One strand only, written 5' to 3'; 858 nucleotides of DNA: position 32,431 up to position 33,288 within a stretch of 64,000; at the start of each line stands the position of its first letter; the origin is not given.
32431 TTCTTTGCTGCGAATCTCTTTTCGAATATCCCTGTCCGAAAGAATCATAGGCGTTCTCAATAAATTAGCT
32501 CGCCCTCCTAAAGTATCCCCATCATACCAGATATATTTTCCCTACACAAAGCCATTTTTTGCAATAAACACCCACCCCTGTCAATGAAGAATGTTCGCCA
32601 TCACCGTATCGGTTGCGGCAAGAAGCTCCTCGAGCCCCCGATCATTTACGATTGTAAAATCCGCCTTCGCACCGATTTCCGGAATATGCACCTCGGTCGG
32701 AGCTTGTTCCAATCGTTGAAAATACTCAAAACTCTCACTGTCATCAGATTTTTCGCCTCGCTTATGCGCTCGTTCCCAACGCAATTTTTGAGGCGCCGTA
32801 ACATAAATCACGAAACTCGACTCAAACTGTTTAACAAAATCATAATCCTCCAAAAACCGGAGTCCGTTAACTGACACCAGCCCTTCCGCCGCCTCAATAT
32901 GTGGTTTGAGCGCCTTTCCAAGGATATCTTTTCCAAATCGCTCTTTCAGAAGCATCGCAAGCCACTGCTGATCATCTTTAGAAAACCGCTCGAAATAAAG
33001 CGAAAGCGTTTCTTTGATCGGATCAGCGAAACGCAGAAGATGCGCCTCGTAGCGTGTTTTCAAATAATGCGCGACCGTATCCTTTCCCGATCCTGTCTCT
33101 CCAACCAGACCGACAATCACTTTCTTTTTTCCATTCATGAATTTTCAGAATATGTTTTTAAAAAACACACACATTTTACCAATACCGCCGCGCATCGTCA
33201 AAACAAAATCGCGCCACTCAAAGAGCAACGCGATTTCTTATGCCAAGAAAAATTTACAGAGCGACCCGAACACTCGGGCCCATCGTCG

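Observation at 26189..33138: Pyrimidine dNTP supply cluster bracketed by two phage-T4-gp1-like dNMP kinase paralogs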

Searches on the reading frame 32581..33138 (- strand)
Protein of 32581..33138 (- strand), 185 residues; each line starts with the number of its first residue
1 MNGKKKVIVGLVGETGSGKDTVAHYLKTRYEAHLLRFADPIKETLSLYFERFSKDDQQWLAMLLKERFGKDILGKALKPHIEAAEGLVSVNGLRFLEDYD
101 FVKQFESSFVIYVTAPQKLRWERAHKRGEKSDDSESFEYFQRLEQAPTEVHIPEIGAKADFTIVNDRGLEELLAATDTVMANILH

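Call 3: search_protein_families(library=pfam, proteins=[window:32581-33138:-], max_evalue=0.1)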
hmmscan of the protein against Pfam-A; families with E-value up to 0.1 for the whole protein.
window:32581-33138:- (185 aa): 13 families
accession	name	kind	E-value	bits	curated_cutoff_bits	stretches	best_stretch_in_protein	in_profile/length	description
PF21448.3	DNMK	-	8e-09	35.9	27.1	1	9-60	3-53/232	Deoxynucleotide monophosphate kinase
PF13238.12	AAA_18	-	1.1e-06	29.5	29.4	1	9-135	1-119/128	AAA domain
PF13207.12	AAA_17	-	0.00078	20.2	27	1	13-134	2-132/136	AAA domain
PF01712.25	dNK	-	0.0014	18.9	27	0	103-145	118-161/203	Deoxynucleoside kinase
PF01121.26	CoaE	-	0.0037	17.4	27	0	8-34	2-27/180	Dephospho-CoA kinase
PF06414.18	Zeta_toxin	-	0.0082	16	22.3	1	4-131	14-147/199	Zeta toxin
PF04275.20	P-mevalo_kinase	-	0.0091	16.4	33.8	1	12-45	2-38/114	Phosphomevalonate kinase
PF13671.12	AAA_33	-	0.01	16.5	27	0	11-36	4-29/143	AAA domain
PF02223.23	Thymidylate_kin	-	0.011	15.9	27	0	108-145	119-157/185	Thymidylate kinase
PF14532.12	Sigma54_activ_2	-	0.017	15.8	25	1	8-42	23-59/138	Sigma-54 interaction domain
PF00005.33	ABC_tran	-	0.024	15.7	25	1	5-31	10-36/137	ABC transporter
PF13401.12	AAA_22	-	0.078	13.7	27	0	8-69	7-59/130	AAA domain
PF11725.13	AvrE_T3Es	-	0.096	10.3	24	0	118-162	591-635/1513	AvrE-family Type-III effector proteins (T3Es)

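Call 4: search_protein_families(library=ncbifam, proteins=[window:32581-33138:-], max_evalue=0.1)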
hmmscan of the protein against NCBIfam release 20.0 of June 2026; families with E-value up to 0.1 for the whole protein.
window:32581-33138:- (185 aa): 16 families
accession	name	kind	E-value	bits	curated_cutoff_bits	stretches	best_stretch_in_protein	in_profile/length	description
NF006226.0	PRK08356.1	equivalog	1.7e-17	63.8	189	1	4-182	3-192/195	hypothetical protein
TIGR00152.1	TIGR00152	equivalog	5.5e-06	26.3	65.55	1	8-43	1-35/188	dephospho-CoA kinase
NF005115.0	PRK06547.1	equivalog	0.0011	18.4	173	0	4-33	13-42/172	hypothetical protein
NF010156.0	PRK13635.1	equivalog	0.0014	17.8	392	0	42-96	18-72/279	energy-coupling factor ABC transporter ATP-binding protein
TIGR02322.1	phosphon_PhnN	equivalog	0.0021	17.8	156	1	8-133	3-137/179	phosphonate metabolism protein/1,5-bisphosphokinase (PRPP-forming) PhnN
TIGR04520.1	ECF_ATPase_1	equivalog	0.0034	16.8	315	0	5-28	27-50/269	energy-coupling factor transporter ATPase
NF004018.0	PRK05480.1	equivalog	0.0041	16.6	180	1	4-30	4-30/210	uridine kinase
NF041025.1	antiphage_deaminase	equivalog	0.0057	15.6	400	1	7-54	2-29/437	anti-phage dCTP deaminase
TIGR02173.1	cyt_kin_arch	equivalog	0.008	16.2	102.1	0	107-142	90-125/169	(d)CMP kinase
NF006743.0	PRK09270.1-2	equivalog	0.0087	15.1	227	1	4-31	26-53/217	nucleoside/nucleotide kinase family protein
TIGR00041.1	DTMP_kinase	equivalog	0.038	13.7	83.25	0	102-145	124-168/196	dTMP kinase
NF011692.0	PRK15112.1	equivalog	0.049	13.2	452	0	52-104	35-88/269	putrescine export ABC transporter ATP-binding protein SapF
TIGR00235.1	udk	equivalog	0.053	13.2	220.3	0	1-29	1-29/207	uridine kinase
TIGR04521.1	ECF_ATPase_2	equivalog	0.058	12.5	330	1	5-27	30-52/279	energy-coupling factor transporter ATPase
NF043078.1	MMSYN1_0168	equivalog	0.062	11.9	800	1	5-23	33-51/649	oligopeptide ABC transporter ATP-binding protein OppF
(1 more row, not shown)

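Call 5: search_protein_families(library=phrogs, proteins=[window:32581-33138:-], max_evalue=0.1)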
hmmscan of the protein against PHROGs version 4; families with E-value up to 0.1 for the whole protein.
window:32581-33138:- (185 aa): 8 families
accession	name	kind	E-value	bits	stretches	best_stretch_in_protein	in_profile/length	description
phrog_139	-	other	2.4e-24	87.4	1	1-184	78-264/342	deoxynucleoside monophosphate kinase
phrog_1815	-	other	1.2e-08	36.4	2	90-184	99-182/197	guanylate kinase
phrog_10255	-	other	7.5e-08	33.4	1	8-170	3-180/230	kinase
phrog_761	-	other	0.0013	19.5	0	103-145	131-175/362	thymidylate kinase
phrog_31701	-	unknown function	0.005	18.1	1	4-43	10-50/89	-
phrog_800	-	head and packaging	0.023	14.3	1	5-132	31-166/511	terminase small subunit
phrog_19196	-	unknown function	0.029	15.1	0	5-139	14-135/165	-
phrog_2107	-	other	0.072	13.8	1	7-37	4-34/201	thymidylate kinase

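Call 7: search_solved_structures(query=window:32581-33138:-, max_evalue=1, show_alignments=2)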
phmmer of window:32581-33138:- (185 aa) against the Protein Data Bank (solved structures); distinct sequences matched with E-value up to 1: 18.
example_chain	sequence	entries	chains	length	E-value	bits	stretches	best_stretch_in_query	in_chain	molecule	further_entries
3lw7_A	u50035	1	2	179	2.4e-10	43.8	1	9-180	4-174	Adenylate kinase related protein (AdkA-like)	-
3h0k_A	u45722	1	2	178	2.7e-10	43.7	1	9-180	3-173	UPF0200 protein SSO1041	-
1dek_A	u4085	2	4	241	0.00044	23.4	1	9-54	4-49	DEOXYNUCLEOSIDE MONOPHOSPHATE KINASE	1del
6ybh_A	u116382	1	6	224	0.0024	21.1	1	99-148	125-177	Deoxynucleoside kinase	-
2grj_A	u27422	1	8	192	0.026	17.7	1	7-37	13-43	Dephospho-CoA kinase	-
7x7s_A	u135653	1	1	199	0.15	15.2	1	4-135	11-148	Adenylate kinase isoenzyme 1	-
1z83_A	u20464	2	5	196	0.2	14.8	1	4-135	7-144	Adenylate kinase 1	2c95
8x1g_A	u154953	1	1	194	0.22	14.6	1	4-135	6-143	Adenylate kinase isoenzyme 1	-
3adk_A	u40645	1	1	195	0.35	14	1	4-135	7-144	ADENYLATE KINASE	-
1qf9_A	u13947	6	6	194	0.36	14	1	5-135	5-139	PROTEIN (URIDYLMONOPHOSPHATE/CYTIDYLMONOPHOSPHATE KINASE) | URIDYLMONOPHOSPHATE/CYTIDYLMONOPHOSPHATE KINASE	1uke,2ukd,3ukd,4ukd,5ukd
2jcs_A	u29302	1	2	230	0.45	13.6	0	99-146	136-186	DEOXYNUCLEOSIDE KINASE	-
7niu_A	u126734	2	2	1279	0.74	12.9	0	4-62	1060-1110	Isoform 2 of Phosphatidylcholine translocator ABCB4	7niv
6s7p_A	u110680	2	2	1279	0.74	12.9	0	4-62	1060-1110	Phosphatidylcholine translocator ABCB4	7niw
8yeq_A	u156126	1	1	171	0.76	12.9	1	87-171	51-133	Large ribosomal subunit protein bL12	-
3p1j_A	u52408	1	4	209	0.82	12.8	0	14-77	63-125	GTPase IMAP family member 2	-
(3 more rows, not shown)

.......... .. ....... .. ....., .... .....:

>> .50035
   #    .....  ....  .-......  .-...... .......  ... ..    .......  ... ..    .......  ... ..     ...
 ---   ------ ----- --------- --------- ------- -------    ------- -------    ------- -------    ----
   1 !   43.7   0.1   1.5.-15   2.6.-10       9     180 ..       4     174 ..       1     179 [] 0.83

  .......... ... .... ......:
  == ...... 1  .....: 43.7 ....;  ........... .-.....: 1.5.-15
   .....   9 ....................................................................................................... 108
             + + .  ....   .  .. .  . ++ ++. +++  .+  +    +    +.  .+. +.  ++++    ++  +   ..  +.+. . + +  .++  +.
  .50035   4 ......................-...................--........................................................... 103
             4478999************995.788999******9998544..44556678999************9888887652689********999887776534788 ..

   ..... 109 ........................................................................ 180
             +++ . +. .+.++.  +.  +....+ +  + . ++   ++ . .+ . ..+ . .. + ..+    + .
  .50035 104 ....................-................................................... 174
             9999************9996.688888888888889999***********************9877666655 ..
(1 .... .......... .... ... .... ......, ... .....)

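Call 11: find_encoding_contigs(protein=window:32581-33138:-, flank=10000, max_places=6)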
Protein window:32581-33138:- (185 aa): 2 contigs read that carry it; 1 place shown.
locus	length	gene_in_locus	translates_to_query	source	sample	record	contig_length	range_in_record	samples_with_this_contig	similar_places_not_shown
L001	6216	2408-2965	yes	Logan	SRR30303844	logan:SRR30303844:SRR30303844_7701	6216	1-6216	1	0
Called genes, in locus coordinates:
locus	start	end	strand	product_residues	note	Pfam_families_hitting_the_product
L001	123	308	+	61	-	PF00584:SecE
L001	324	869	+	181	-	PF02357:NusG, PF00467:KOW (weak)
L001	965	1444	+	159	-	PF03946:Ribosomal_L11_N, PF00298:Ribosomal_L11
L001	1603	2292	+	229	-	PF00687:Ribosomal_L1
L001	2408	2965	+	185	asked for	PF21448:DNMK (weak), PF13238:AAA_18 (weak)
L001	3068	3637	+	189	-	PF06559:DCD_N, PF22769:DCD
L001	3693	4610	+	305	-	PF00303:Thymidylat_synt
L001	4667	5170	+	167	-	PF00186:DHFR_1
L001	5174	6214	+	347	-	?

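Call 12: find_homologous_proteins(query=window:32581-33138:-, max_evalue=0.001)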
Query window:32581-33138:- (185 aa): 506 proteins with E <= 0.001 among 657 candidates; the best 120 are listed.
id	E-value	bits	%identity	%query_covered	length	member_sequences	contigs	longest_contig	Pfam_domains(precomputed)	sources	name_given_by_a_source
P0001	2.5e-117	407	100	100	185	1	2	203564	PF21448.4,PF13238.13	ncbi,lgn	-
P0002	9.7e-101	353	85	99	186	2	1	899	PF21448.4,PF13238.13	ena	-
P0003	1.4e-99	349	85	99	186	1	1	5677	PF21448.4,PF13238.13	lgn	-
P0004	4.2e-99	348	84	99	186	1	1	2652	PF21448.4,PF13238.13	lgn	-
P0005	9.6e-99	346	83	99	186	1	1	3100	PF21448.4,PF13238.13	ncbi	ncbi:MAG: hypothetical protein WAU28_05290 [Candidatus Moraniibacteriota bacterium]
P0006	1.6e-98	346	84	99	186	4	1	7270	PF21448.4,PF13238.13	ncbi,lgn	-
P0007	1.7e-97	342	84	99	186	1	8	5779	PF21448.4,PF13238.13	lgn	-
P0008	3.2e-97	342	83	99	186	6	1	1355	PF21448.4,PF13238.13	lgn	-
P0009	9.4e-97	340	81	99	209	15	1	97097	PF21448.4,PF13238.13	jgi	jgi:dephospho-CoA kinase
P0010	4.5e-96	338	80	99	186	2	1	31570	PF21448.4,PF13238.13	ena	-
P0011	9.7e-96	337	82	99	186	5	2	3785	PF21448.4,PF13238.13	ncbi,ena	-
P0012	2.5e-93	329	80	99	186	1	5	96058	PF21448.4,PF13238.13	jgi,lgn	jgi:dephospho-CoA kinase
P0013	1.8e-91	323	79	96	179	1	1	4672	PF21448.4,PF13238.13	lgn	-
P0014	1.3e-90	320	77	99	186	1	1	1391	PF21448.4,PF13238.13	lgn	-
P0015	4.0e-76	273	65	100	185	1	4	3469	PF21448.4,PF13238.13,PF01712.26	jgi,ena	-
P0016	4.8e-76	273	68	97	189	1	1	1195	PF21448.4,PF13238.13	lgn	-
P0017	1.3e-75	271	65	98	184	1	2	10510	PF21448.4,PF13238.13,PF01712.26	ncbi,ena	-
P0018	1.7e-73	264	64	100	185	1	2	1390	PF21448.4,PF13238.13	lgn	-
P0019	2.1e-73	264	65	98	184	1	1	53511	PF21448.4,PF13238.13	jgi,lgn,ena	-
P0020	4.2e-73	263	66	98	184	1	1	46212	PF06414.19,PF21448.4,PF01121.27,PF13671.13,PF13238.13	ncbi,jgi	ncbi:MAG: AAA family ATPase [Parcubacteria group bacterium]|jgi:dephospho-CoA kinase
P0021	6.9e-73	262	63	100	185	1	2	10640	PF21448.4,PF13238.13,PF01712.26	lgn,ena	-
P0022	1.3e-72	261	64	99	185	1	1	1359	PF06414.19,PF21448.4,PF13238.13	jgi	jgi:dephospho-CoA kinase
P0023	4.8e-72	260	66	96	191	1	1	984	PF21448.4,PF13238.13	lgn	-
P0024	5.5e-72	259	63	99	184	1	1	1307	PF06414.19,PF21448.4,PF13238.13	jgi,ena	-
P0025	1.6e-71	258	64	98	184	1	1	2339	PF21448.4,PF13238.13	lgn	-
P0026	2.2e-71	257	62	99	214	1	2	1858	PF21448.4,PF13238.13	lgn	-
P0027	6.0e-71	256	63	97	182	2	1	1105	PF21448.4,PF13238.13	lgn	-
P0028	8.4e-71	255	64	98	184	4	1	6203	PF06414.19,PF21448.4,PF13238.13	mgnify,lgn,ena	mgnify:FL=1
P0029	3.5e-70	253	65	97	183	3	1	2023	PF21448.4,PF13238.13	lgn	-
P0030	4.4e-70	253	64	98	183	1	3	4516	PF21448.4,PF13238.13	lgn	-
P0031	8.5e-70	252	63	97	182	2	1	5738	PF21448.4,PF13238.13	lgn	-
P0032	3.3e-69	250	63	98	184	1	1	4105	PF21448.4,PF13238.13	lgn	-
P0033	6.5e-69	249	62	97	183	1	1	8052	PF21448.4,PF01121.27,PF13238.13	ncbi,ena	-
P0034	8.5e-69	249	61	96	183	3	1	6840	PF21448.4,PF13671.13,PF13207.13,PF13238.13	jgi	-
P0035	1.3e-68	248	62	96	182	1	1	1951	PF21448.4,PF13238.13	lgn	-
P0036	1.7e-68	248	62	96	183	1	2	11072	PF21448.4,PF13207.13,PF13238.13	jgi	jgi:dephospho-CoA kinase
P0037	2.8e-68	247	60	98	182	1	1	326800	PF21448.4,PF01121.27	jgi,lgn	jgi:dephospho-CoA kinase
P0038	3.0e-68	247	62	97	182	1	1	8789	PF21448.4,PF01121.27,PF13207.13,PF13238.13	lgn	-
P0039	3.3e-68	247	64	97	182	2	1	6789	PF21448.4,PF13238.13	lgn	-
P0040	3.4e-68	247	62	97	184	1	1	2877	PF21448.4,PF13238.13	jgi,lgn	jgi:dephospho-CoA kinase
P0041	3.7e-68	247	61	98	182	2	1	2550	PF21448.4,PF13238.13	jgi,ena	-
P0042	4.0e-68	247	63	97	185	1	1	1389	PF21448.4,PF13671.13,PF13207.13,PF13238.13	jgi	jgi:dephospho-CoA kinase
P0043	4.0e-68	247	59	98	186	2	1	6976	PF21448.4,PF13238.13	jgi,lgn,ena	jgi:dephospho-CoA kinase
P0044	4.0e-68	247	60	98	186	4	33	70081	PF21448.4,PF13238.13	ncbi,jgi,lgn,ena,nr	ncbi:MAG: AAA family ATPase [Candidatus Moranbacteria bacterium]|jgi:dephospho-CoA kinase|nr:AAA fam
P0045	4.4e-68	247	63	97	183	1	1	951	PF06414.19,PF21448.4,PF01121.27,PF13238.13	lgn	-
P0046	6.1e-68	246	60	98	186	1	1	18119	PF21448.4,PF13238.13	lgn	-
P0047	6.2e-68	246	60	96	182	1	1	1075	PF21448.4,PF13671.13,PF13207.13,PF13238.13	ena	-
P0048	8.5e-68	246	62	97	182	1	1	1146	PF21448.4,PF13207.13,PF13238.13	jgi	jgi:dephospho-CoA kinase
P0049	8.7e-68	246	62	97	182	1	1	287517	PF21448.4,PF13238.13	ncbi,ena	-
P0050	1.3e-67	245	59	97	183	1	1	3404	PF21448.4,PF13238.13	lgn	-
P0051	1.6e-67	245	63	96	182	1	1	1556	PF21448.4,PF13238.13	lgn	-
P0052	1.7e-67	245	61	99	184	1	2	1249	PF21448.4,PF13207.13,PF13238.13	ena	-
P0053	2.0e-67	244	62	96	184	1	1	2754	PF21448.4,PF13238.13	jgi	jgi:dephospho-CoA kinase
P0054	2.7e-67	244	59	97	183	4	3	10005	PF06414.19,PF21448.4,PF00005.34,PF13671.13,PF13207.13,PF13238.13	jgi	jgi:dephospho-CoA kinase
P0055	2.9e-67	244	59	100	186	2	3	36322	PF21448.4,PF13238.13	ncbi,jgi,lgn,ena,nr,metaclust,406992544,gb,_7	ncbi:MAG: hypothetical protein ACD_15C00003G0007 [uncultured bacterium]|nr:MAG: hypothetical protein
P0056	3.8e-67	244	60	97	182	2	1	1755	PF21448.4,PF13238.13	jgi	jgi:dephospho-CoA kinase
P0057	3.9e-67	244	60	97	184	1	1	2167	PF21448.4,PF13671.13,PF13238.13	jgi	jgi:dephospho-CoA kinase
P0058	4.2e-67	243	60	96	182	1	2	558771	PF21448.4,PF13238.13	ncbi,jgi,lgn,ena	ncbi:MAG: AAA family ATPase [Parcubacteria group bacterium]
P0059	6.6e-67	243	61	99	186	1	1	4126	PF21448.4,PF13238.13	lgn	-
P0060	6.8e-67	243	60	99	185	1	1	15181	PF21448.4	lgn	-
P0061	7.5e-67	243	62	96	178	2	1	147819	PF21448.4,PF13238.13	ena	-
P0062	1.0e-66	242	60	96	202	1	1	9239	PF21448.4,PF13238.13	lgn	-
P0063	1.3e-66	242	60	98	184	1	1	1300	PF21448.4,PF13207.13,PF13238.13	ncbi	-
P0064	1.3e-66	242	60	98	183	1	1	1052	PF21448.4,PF13238.13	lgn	-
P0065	1.5e-66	242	60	99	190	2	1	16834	PF21448.4,PF13207.13,PF13238.13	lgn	-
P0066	1.7e-66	241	59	99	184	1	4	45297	PF21448.4,PF13207.13,PF13238.13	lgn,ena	-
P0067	1.9e-66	241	62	97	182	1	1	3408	PF21448.4,PF13238.13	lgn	-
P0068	3.8e-66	240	59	97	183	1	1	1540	PF21448.4,PF01121.27,PF13238.13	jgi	jgi:dephospho-CoA kinase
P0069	4.6e-66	240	62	98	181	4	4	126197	PF21448.4,PF00005.34,PF13207.13,PF13238.13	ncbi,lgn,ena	-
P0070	4.9e-66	240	61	96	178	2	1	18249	PF21448.4,PF13238.13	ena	-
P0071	5.9e-66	240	60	96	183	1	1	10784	PF21448.4,PF00005.34,PF13671.13,PF13207.13,PF13238.13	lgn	-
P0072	6.6e-66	240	60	96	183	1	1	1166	PF21448.4,PF13671.13,PF13207.13,PF13238.13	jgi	jgi:dephospho-CoA kinase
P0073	7.4e-66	239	59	99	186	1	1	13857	PF21448.4,PF13238.13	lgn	-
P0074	8.0e-66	239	59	98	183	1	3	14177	PF21448.4,PF13207.13,PF13238.13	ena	-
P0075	8.3e-66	239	59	100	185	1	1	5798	PF21448.4,PF13238.13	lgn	-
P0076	8.6e-66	239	60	93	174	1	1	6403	PF21448.4,PF13207.13,PF13238.13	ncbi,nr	ncbi:MAG TPA: hypothetical protein DIT25_00890, partial [Candidatus Moranbacteria bacterium]|nr:hypo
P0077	8.9e-66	239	60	99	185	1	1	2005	PF21448.4,PF13238.13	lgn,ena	-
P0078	1.8e-65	238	61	97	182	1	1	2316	PF21448.4,PF13238.13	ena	-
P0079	2.0e-65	238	59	99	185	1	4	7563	PF21448.4,PF13238.13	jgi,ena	-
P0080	2.3e-65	238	56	98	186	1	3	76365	PF21448.4,PF01121.27,PF13207.13,PF13238.13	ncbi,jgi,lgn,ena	-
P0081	2.4e-65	238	58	99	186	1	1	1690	PF21448.4,PF13238.13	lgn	-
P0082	2.5e-65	238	60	98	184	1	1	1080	PF21448.4,PF13207.13,PF13238.13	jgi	-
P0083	3.0e-65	237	60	97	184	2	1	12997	PF21448.4,PF13207.13,PF13238.13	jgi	-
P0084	3.1e-65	237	56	99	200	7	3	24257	PF21448.4,PF01121.27,PF13207.13,PF13238.13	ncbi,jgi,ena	ncbi:MAG: AAA family ATPase [Parcubacteria group bacterium]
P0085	6.9e-65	236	60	96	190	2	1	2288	PF21448.4,PF13238.13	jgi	jgi:dephospho-CoA kinase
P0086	8.8e-65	236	59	98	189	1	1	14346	PF21448.4,PF13238.13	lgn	-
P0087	1.7e-64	235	58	100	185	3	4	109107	PF21448.4,PF13238.13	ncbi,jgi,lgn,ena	jgi:dephospho-CoA kinase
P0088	2.5e-64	234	59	96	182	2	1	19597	PF21448.4,PF13238.13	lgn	-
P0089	3.2e-64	234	58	97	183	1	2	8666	PF21448.4,PF13238.13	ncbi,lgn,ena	-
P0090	4.3e-64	234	57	98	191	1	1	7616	PF21448.4,PF01121.27,PF13207.13,PF13238.13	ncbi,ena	-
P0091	5.4e-64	233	60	97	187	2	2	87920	PF21448.4,PF13238.13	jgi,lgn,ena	-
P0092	8.7e-64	233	57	98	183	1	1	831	PF21448.4,PF13238.13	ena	-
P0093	1.0e-63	232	58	99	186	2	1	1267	PF21448.4,PF13238.13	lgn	-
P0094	1.1e-63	232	56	100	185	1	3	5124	PF21448.4,PF13238.13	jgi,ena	-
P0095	1.1e-63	232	61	97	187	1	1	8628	PF21448.4,PF13238.13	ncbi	-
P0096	1.5e-63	232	57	99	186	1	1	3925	PF21448.4,PF13238.13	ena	-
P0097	1.5e-63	232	60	96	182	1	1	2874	PF21448.4,PF13238.13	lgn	-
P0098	1.7e-63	232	59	97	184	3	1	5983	PF21448.4,PF13238.13,PF01712.26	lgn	-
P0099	1.7e-63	232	55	99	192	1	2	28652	PF21448.4,PF13238.13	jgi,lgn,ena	-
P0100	2.1e-63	231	56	98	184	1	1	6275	PF21448.4,PF13238.13,PF01712.26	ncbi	-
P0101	2.5e-63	231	61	97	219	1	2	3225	PF21448.4,PF13238.13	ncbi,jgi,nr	ncbi:MAG: AAA family ATPase [Patescibacteria group bacterium]|jgi:dephospho-CoA kinase|nr:AAA family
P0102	2.5e-63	231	58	98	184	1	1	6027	PF21448.4,PF13207.13,PF13238.13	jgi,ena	-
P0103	3.0e-63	231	58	99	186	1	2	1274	PF21448.4,PF13238.13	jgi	jgi:dephospho-CoA kinase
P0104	4.6e-63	230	53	99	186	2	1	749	PF21448.4,PF13238.13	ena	-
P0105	5.0e-63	230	59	95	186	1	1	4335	PF21448.4,PF13238.13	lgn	-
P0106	6.7e-63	230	57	99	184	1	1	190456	PF21448.4,PF13238.13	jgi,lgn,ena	-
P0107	7.8e-63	230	59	97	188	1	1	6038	PF21448.4,PF13207.13,PF13238.13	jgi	-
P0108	8.8e-63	229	59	98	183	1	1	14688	PF21448.4,PF13238.13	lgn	-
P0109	1.2e-62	229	56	97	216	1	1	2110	PF21448.4,PF13207.13,PF13238.13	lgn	-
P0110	2.1e-62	228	56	97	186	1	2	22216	PF21448.4,PF13207.13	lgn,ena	-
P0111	2.6e-62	228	57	100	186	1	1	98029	PF21448.4,PF13238.13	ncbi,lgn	-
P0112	2.7e-62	228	59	96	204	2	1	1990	PF21448.4,PF13238.13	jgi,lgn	-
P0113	3.2e-62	228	59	97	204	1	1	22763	PF21448.4,PF13238.13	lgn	-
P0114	3.7e-62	227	56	98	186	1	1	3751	PF21448.4,PF13238.13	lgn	-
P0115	4.1e-62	227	55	99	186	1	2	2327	PF21448.4,PF13238.13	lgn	-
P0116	5.7e-62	227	59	95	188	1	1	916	PF21448.4,PF13238.13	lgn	-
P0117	6.3e-62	227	57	97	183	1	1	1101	PF21448.4,PF01121.27,PF13238.13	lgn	-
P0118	8.3e-62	226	57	95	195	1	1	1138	PF21448.4,PF01121.27,PF13238.13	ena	-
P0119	8.6e-62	226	60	97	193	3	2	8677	PF04275.21,PF21448.4,PF13238.13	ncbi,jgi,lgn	-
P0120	9.5e-62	226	55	98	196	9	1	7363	PF06414.19,PF21448.4,PF13238.13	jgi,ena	-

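Call 18: search_dna_similar(query=window:32581-33138:-, collection=phages, mode=protein, max_evalue=0.001, max_rows=25)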
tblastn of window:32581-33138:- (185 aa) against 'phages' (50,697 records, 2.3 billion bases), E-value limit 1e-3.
Records with a match: 40; places in all: 40; records where one place covers at least 80% of the query: 40.
Best place of each record, by identity: <60% 40.
By first word of the organism name: Bacillus 38; Xanthomonas 1; Moorella 1.
By host as written in the record: Bacillus cereus 7; Bacillus subtilis 6; Bacillus megaterium 2; Bacillus cereus JCM 2152 2; Bacillus cereus ATCC 14579 2; Bacillus megaterium DSM 319 2; Bacillus sp. 2; Priestia megaterium 2; and 14 more.
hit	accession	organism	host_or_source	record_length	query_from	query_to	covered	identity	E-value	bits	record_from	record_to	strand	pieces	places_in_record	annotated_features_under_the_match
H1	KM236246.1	Bacillus phage Moonbeam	Bacillus megaterium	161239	1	183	99%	31.2%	1e-7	56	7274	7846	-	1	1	dNMP kinase | terminator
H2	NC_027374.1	Bacillus phage Moonbeam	Bacillus megaterium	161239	1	183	99%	31.2%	1e-7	56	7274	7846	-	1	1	dNMP kinase | terminator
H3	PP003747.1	Bacillus phage Z3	Bacillus cereus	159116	5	183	97%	28.8%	2e-8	58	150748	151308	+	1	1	dephospho-CoA kinase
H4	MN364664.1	Xanthomonas phage Xoo-sp15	Xanthomonas oryzae pv. oryzae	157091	5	183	97%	28.6%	4e-6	52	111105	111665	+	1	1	putative deoxynucleoside monophosphate kinase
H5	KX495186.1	Bacillus phage PK16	Bacillus cereus ATCC 21772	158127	5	183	97%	28.5%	9e-7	54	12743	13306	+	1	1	putative deoxynucleoside monophosphate kinase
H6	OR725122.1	Bacillus phage BC-VP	Bacillus cereus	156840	5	183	97%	28.3%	4e-8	58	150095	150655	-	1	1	deoxynucleoside monophosphate kinase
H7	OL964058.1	Bacillus phage vB_BtM_BMBsp2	Bacillus thuringiensis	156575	5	183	97%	28.3%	4e-8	58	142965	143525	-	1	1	adenylate kinase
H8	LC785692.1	Bacillus phage CM1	Bacilus cereus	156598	5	183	97%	28.3%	8e-8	57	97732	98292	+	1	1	adenylate kinase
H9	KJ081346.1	Bacillus phage BCP8-2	Bacillus cereus JCM 2152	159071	5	183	97%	28.2%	1e-5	50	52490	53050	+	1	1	putative deoxynucleoside monophosphate kinase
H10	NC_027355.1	Bacillus phage BCP8-2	Bacillus cereus JCM 2152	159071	5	183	97%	28.2%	1e-5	50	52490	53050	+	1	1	putative deoxynucleoside monophosphate kinase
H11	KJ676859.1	Bacillus phage JBP901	Bacillus cereus ATCC 14579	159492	5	183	97%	28.2%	1e-5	50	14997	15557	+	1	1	putative deoxynucleoside monophosphate kinase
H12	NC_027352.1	Bacillus phage JBP901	Bacillus cereus ATCC 14579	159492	5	183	97%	28.2%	1e-5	50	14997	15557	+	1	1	putative deoxynucleoside monophosphate kinase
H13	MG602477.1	Bacillus phage BCP01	Bacillus cereus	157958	5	183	97%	27.5%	2e-6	52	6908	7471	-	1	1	hypothetical protein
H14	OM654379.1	Bacillus phage vB_BauS_KLEB27-1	Bacillus australimaris strain KR4M-27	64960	9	184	95%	27.9%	2e-5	50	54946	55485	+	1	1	deoxynucleoside monophosphate kinase | hypothetical protein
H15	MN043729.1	Bacillus phage vB_BmeM-Goe8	Bacillus megaterium DSM 319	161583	4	183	97%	27.2%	1e-8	59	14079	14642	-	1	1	hypothetical protein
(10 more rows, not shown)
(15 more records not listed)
